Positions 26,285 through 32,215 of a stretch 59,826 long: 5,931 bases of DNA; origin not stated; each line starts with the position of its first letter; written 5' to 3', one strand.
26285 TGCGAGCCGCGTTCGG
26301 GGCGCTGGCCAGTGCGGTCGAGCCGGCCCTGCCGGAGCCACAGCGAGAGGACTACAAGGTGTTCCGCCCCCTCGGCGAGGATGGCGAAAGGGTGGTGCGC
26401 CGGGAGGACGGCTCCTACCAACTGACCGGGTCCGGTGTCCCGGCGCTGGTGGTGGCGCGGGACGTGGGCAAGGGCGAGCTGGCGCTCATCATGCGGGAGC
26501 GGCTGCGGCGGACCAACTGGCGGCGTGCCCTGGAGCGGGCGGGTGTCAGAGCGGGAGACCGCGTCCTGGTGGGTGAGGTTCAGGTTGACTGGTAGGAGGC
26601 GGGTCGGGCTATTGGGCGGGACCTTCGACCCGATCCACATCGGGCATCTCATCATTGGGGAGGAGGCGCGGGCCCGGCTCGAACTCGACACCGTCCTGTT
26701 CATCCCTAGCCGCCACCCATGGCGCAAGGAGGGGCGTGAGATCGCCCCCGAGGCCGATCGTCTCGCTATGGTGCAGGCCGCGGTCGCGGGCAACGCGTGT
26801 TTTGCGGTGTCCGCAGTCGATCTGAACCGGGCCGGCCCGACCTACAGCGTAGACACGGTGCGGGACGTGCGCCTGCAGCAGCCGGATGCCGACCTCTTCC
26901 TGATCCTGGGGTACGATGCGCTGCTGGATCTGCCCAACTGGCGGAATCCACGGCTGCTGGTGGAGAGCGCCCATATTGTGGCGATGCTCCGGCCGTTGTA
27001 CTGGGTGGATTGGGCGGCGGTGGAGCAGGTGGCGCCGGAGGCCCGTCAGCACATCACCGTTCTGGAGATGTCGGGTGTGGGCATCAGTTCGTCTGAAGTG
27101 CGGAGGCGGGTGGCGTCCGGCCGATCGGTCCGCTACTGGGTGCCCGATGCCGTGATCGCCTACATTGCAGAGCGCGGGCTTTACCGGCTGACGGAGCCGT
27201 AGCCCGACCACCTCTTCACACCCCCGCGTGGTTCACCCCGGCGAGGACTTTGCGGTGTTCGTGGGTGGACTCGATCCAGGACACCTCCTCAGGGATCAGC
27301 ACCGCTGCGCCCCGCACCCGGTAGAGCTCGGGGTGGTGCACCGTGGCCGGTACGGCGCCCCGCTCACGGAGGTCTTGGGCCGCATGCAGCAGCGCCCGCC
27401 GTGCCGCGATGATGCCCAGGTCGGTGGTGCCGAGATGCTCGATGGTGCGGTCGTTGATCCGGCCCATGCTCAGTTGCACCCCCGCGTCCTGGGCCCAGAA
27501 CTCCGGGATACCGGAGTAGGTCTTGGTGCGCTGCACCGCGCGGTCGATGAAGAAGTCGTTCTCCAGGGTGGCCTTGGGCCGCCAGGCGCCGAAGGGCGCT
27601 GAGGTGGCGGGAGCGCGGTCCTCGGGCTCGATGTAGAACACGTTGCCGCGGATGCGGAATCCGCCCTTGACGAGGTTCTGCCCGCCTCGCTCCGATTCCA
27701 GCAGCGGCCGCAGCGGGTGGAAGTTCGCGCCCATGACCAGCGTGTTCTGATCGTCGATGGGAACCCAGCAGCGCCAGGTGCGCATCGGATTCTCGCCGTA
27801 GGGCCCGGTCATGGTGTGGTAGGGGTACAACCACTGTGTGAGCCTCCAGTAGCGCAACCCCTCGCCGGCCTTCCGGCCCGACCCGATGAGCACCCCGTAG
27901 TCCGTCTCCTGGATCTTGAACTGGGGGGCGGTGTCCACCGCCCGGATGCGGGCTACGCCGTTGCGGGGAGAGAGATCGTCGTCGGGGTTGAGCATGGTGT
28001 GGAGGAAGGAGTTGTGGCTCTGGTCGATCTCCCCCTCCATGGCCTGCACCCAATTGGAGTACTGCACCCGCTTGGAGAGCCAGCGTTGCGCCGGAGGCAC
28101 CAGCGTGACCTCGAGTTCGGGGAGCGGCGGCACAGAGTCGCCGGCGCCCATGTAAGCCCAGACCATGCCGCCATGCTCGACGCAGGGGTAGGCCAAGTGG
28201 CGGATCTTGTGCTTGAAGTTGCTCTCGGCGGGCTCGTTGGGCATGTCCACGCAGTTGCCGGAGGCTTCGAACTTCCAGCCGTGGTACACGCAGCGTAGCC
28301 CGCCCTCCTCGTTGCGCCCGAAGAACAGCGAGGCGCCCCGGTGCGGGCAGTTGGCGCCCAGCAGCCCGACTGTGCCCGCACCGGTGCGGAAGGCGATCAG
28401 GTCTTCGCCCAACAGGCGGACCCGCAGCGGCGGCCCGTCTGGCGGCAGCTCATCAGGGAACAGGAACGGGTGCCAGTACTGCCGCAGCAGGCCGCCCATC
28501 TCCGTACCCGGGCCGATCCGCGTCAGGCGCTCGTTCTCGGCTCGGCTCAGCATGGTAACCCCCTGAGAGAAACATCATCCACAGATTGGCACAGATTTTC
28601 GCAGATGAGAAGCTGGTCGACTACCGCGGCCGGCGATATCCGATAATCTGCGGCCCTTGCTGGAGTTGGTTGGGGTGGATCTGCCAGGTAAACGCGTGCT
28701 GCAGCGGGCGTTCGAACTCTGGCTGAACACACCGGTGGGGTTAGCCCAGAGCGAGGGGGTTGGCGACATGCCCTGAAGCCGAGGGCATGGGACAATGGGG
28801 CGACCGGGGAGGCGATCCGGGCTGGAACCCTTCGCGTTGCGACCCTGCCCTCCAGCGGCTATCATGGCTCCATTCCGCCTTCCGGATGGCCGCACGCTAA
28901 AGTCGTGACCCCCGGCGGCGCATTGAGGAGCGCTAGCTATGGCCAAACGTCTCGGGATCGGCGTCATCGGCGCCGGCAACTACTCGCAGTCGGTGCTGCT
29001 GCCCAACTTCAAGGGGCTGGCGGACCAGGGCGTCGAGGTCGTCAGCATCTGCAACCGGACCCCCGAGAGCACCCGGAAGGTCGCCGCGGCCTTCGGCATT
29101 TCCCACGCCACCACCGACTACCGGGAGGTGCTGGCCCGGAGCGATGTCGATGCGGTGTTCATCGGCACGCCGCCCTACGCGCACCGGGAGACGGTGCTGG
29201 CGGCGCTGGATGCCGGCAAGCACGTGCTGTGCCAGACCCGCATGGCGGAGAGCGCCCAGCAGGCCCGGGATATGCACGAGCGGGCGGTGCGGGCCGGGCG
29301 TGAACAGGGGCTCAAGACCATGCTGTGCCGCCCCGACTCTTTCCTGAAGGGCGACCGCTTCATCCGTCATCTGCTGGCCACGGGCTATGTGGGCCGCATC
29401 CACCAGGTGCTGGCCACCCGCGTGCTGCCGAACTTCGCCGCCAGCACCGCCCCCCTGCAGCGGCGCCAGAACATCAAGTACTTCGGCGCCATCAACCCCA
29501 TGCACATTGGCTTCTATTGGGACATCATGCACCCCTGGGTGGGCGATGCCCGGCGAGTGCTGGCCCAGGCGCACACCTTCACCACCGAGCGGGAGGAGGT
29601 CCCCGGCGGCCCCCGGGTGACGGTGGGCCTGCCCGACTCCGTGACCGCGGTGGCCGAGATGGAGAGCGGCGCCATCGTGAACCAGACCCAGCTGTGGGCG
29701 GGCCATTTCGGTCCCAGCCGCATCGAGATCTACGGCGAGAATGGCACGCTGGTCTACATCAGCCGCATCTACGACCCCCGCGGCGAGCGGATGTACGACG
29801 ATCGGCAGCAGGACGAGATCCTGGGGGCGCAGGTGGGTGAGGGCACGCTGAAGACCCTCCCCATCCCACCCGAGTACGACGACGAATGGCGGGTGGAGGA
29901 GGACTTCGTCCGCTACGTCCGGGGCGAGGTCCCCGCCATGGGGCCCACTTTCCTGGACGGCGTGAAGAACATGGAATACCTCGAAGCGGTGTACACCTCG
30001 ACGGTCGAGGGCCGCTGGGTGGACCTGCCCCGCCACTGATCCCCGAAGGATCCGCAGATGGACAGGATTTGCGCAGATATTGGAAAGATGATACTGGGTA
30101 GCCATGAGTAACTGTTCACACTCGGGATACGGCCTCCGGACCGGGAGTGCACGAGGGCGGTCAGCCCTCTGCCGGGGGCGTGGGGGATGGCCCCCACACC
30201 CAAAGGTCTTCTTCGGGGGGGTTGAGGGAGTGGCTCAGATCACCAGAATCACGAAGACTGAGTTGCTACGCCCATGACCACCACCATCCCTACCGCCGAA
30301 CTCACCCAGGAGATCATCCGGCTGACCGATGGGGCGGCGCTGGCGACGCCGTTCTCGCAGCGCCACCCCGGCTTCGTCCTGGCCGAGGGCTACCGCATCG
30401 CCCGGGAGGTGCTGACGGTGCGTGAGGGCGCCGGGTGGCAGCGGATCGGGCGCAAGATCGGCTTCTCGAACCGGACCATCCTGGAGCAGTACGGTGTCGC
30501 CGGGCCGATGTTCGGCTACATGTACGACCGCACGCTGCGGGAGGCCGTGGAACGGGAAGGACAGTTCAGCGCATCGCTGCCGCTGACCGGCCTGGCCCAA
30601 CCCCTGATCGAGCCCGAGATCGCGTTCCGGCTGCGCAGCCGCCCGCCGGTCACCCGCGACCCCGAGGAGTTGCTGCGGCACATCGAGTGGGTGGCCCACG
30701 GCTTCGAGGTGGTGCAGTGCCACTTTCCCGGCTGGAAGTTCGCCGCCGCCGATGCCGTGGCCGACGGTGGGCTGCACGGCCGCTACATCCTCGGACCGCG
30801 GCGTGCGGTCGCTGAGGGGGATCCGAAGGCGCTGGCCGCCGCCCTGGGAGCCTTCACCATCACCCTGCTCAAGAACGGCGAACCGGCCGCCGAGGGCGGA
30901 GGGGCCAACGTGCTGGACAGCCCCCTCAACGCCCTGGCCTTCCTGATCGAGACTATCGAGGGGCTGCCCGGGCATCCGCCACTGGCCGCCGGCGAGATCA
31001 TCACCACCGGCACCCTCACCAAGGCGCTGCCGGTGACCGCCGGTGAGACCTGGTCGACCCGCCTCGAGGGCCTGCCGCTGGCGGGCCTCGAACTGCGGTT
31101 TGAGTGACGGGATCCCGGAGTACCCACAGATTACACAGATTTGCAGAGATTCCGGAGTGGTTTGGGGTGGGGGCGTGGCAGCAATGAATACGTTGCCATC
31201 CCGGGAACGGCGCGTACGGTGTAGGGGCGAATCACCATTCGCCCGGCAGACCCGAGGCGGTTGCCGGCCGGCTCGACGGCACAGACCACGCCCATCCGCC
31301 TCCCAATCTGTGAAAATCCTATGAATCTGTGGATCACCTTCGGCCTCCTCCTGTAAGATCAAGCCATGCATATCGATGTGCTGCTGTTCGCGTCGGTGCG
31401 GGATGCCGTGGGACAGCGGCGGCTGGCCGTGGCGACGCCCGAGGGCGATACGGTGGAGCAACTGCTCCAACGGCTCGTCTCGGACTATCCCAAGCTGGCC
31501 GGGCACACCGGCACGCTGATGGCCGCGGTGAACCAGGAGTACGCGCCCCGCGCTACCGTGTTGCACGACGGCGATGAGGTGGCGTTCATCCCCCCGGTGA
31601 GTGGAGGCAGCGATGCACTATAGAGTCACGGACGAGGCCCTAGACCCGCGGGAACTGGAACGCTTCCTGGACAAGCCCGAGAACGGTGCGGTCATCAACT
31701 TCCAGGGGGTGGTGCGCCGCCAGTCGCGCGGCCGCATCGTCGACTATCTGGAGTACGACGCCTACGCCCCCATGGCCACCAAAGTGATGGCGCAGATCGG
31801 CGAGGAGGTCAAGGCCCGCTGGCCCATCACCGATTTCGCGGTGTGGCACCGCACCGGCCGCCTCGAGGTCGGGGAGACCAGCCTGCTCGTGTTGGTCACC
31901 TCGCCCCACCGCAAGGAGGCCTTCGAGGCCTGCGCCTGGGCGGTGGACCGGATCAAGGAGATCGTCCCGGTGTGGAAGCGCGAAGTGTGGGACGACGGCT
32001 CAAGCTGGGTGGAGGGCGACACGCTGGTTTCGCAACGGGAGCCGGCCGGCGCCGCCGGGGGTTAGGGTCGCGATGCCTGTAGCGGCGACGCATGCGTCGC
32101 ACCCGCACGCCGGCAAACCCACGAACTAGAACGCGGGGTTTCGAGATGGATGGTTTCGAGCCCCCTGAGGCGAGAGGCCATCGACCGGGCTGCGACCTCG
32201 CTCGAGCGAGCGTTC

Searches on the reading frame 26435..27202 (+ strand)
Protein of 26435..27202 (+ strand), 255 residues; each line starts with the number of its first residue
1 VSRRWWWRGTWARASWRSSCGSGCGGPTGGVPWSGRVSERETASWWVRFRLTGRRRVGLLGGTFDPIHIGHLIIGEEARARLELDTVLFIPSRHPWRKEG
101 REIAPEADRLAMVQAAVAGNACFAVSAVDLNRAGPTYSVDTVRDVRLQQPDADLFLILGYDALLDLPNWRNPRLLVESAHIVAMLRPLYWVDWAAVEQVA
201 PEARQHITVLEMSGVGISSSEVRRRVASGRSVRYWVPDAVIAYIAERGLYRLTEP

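Call 40: search_protein_families(library=pfam, proteins=[window:26435-27202:+], max_evalue=0.001)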
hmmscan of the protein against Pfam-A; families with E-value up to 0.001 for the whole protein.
window:26435-27202:+ (255 aa): 1 family
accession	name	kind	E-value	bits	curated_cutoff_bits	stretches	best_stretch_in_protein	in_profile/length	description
PF01467.32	CTP_transf_like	-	1.6e-24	87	21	1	59-225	1-133/133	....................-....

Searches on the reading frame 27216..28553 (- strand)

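Call 40: search_protein_families(library=pfam, proteins=[window:27216-28553:-], max_evalue=0.001)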
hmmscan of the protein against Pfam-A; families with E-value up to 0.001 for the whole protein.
window:27216-28553:- (445 aa): 2 families
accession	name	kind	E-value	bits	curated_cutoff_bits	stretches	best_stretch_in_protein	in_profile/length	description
PF19301.5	LigXa_C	-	6.7e-25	88.3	27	2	324-428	178-283/304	LigXa C-terminal domain like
PF00355.32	Rieske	-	8.5e-17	61.3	20.3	1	27-109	2-83/88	Rieske [2Fe-2S] domain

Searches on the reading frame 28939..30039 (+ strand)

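Call 40: search_protein_families(library=pfam, proteins=[window:28939-30039:+], max_evalue=0.001)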
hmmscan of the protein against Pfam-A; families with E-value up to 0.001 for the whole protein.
window:28939-30039:+ (366 aa): 6 families
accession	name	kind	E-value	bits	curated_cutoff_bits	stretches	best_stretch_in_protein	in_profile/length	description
PF01408.29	GFO_IDH_MocA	-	1.1e-20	75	24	1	6-121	2-114/120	Oxidoreductase family, NAD-binding Rossmann fold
PF22725.1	GFO_IDH_MocA_C3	-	2.5e-09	37.6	27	1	142-271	4-123/124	GFO/IDH/MocA C-terminal domain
PF03807.23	F420_oxidored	-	8.5e-09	36.3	21.6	1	7-93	2-85/94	NADP oxidoreductase coenzyme F420-dependent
PF01488.26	Shikimate_DH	-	4.1e-05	24.1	24.3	1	7-77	15-83/138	Shikimate / quinate 5-dehydrogenase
PF02894.22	GFO_IDH_MocA_C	-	4.6e-05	23.7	22.9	1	175-363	33-218/218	Oxidoreductase family, C-terminal alpha/beta domain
PF03447.22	NAD_binding_3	-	0.00065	20.8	24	0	24-105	13-94/116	Homoserine dehydrogenase, NAD binding domain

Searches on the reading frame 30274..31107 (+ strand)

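Call 40: search_protein_families(library=pfam, proteins=[window:30274-31107:+], max_evalue=0.001)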
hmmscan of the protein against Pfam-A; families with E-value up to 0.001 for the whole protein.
window:30274-31107:+ (277 aa): 1 family
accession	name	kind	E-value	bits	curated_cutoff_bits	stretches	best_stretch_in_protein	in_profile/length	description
PF01557.24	FAA_hydrolase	-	2e-07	31.3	23.9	1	110-267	58-206/214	Fumarylacetoacetate (FAA) hydrolase C-terminal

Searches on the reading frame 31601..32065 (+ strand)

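Call 40: search_protein_families(library=pfam, proteins=[window:31601-32065:+], max_evalue=0.001)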
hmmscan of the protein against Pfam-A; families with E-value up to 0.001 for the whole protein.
window:31601-32065:+ (154 aa): 1 family
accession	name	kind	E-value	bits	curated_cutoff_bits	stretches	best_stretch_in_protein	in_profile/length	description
PF02391.22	MoaE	-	4.4e-39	133.6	23.4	1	9-120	1-113/114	MoaE protein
